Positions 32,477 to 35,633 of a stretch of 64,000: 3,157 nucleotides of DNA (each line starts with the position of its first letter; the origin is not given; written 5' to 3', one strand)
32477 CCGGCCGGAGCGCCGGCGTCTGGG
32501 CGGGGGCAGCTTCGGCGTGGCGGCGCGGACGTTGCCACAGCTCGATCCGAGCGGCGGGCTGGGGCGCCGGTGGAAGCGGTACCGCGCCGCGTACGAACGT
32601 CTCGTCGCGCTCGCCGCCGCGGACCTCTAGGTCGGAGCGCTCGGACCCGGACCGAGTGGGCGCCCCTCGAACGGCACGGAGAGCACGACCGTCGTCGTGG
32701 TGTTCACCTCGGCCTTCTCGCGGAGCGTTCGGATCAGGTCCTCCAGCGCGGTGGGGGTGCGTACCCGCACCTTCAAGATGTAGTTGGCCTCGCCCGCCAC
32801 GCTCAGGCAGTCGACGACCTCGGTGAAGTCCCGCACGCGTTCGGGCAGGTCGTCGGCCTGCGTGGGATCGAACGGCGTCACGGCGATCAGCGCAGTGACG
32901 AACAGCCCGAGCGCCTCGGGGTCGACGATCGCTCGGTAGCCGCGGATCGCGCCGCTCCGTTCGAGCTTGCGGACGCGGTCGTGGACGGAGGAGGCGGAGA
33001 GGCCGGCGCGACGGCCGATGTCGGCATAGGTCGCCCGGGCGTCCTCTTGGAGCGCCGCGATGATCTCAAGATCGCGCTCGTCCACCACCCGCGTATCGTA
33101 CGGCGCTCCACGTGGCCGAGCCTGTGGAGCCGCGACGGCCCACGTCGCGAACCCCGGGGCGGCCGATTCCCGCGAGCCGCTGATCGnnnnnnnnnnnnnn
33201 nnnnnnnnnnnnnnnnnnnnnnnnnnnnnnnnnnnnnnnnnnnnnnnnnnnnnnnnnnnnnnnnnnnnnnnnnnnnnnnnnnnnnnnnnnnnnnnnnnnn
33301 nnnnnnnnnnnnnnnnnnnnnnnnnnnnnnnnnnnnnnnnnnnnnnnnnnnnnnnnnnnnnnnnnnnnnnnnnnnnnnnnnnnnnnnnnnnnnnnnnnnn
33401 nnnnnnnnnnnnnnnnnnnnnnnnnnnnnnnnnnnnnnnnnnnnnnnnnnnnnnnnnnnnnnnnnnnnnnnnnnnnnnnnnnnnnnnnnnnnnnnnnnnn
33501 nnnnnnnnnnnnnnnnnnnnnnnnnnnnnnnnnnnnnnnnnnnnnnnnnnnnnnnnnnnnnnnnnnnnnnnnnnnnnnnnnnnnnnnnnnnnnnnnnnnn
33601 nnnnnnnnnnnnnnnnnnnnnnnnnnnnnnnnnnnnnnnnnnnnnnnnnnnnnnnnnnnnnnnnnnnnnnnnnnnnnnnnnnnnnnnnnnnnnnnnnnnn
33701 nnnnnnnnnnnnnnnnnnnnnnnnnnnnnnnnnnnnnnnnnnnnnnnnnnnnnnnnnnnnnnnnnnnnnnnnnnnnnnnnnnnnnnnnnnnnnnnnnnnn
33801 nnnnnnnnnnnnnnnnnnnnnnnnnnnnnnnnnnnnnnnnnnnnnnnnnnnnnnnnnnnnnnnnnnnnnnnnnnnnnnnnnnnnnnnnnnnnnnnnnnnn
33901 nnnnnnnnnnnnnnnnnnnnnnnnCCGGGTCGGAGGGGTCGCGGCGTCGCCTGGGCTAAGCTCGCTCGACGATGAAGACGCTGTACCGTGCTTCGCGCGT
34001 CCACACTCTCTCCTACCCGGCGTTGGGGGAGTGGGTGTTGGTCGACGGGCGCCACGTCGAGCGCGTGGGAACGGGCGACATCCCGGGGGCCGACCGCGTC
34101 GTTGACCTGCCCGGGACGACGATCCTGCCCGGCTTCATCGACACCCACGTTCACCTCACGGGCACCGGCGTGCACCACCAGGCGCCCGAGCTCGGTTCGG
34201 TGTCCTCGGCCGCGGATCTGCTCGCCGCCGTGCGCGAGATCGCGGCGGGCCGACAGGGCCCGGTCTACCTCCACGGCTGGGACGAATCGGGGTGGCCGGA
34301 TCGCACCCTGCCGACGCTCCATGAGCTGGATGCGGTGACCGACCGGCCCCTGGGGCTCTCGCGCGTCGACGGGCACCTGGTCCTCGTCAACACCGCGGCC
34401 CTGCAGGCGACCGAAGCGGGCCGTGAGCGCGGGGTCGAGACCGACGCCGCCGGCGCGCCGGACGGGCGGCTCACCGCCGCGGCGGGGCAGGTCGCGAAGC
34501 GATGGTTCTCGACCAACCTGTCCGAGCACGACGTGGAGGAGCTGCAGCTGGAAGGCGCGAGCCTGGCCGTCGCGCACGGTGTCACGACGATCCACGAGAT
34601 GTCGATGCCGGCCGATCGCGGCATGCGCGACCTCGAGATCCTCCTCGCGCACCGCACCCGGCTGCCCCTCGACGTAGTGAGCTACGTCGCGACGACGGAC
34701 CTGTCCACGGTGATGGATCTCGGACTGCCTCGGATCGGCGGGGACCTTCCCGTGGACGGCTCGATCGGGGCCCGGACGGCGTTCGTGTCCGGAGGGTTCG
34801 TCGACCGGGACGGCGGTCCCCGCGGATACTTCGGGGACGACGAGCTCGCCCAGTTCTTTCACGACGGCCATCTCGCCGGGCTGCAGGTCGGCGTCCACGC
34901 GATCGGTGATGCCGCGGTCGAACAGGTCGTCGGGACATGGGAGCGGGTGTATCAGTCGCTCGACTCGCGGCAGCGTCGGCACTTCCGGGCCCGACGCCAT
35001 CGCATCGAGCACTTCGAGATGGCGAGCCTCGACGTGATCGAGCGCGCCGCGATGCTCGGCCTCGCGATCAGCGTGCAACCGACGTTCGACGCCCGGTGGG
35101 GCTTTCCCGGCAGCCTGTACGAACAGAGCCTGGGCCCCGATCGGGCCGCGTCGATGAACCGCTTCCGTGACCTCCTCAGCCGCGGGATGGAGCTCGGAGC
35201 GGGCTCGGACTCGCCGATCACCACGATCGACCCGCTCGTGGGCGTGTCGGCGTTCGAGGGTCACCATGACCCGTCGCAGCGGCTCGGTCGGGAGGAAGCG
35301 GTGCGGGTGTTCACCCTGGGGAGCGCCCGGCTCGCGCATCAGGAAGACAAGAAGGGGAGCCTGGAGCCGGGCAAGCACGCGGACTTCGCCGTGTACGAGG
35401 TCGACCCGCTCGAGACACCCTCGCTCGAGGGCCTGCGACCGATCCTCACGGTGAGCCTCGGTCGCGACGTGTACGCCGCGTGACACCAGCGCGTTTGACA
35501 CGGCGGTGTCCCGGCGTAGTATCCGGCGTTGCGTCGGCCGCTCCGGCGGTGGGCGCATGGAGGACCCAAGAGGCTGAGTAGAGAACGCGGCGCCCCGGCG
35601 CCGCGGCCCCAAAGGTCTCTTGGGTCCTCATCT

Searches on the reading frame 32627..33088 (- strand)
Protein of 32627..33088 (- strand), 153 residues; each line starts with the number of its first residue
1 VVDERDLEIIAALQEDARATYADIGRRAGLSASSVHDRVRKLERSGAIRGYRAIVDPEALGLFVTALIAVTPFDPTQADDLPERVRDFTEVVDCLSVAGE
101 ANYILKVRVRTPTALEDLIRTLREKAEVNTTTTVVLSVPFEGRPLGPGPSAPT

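Call 93: search_protein_families(library=pfam, proteins=[window:32627-33088:-], max_evalue=0.00001)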
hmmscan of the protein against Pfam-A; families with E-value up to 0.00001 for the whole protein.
window:32627-33088:- (153 aa): 4 families
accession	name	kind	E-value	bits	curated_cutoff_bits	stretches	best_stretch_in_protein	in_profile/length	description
PF13404.12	HTH_AsnC-type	-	2.4e-15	56.5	27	1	3-43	2-42/42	AsnC-type helix-turn-helix domain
PF13412.12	HTH_24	-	1.1e-14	54.2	21.9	1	3-49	2-48/48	Winged helix-turn-helix DNA-binding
PF01037.27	AsnC_trans_reg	-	1.7e-12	47.5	25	1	75-137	7-72/73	Lrp/AsnC ligand binding domain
PF09339.16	HTH_IclR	-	6.3e-06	26.3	22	0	5-49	4-49/52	IclR helix-turn-helix domain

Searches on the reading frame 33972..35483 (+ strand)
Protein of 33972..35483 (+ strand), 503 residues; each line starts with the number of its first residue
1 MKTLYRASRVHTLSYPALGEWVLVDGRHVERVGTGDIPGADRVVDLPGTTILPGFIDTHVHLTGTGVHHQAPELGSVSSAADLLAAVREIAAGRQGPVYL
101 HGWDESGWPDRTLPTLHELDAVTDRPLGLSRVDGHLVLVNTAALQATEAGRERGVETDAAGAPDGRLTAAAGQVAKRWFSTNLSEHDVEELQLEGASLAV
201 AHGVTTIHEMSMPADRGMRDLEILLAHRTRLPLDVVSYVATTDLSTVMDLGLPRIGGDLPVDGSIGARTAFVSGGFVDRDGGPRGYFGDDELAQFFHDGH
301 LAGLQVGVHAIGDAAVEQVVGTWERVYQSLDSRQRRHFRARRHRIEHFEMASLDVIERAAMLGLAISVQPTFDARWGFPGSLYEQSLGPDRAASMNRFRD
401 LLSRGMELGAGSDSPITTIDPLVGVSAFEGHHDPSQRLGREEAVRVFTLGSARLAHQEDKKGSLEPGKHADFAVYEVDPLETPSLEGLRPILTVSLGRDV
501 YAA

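Call 77: search_protein_families(library=pfam, proteins=[window:33972-35483:+], max_evalue=0.00001)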
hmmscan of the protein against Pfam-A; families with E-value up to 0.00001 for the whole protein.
window:33972-35483:+ (503 aa): 2 families
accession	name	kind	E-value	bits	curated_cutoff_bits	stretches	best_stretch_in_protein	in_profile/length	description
PF07969.17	Amidohydro_3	-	2.6e-71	242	29.7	1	42-501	1-472/472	Amidohydrolase family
PF01979.26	Amidohydro_1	-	9e-14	51.9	25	1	178-488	27-329/345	Amidohydrolase family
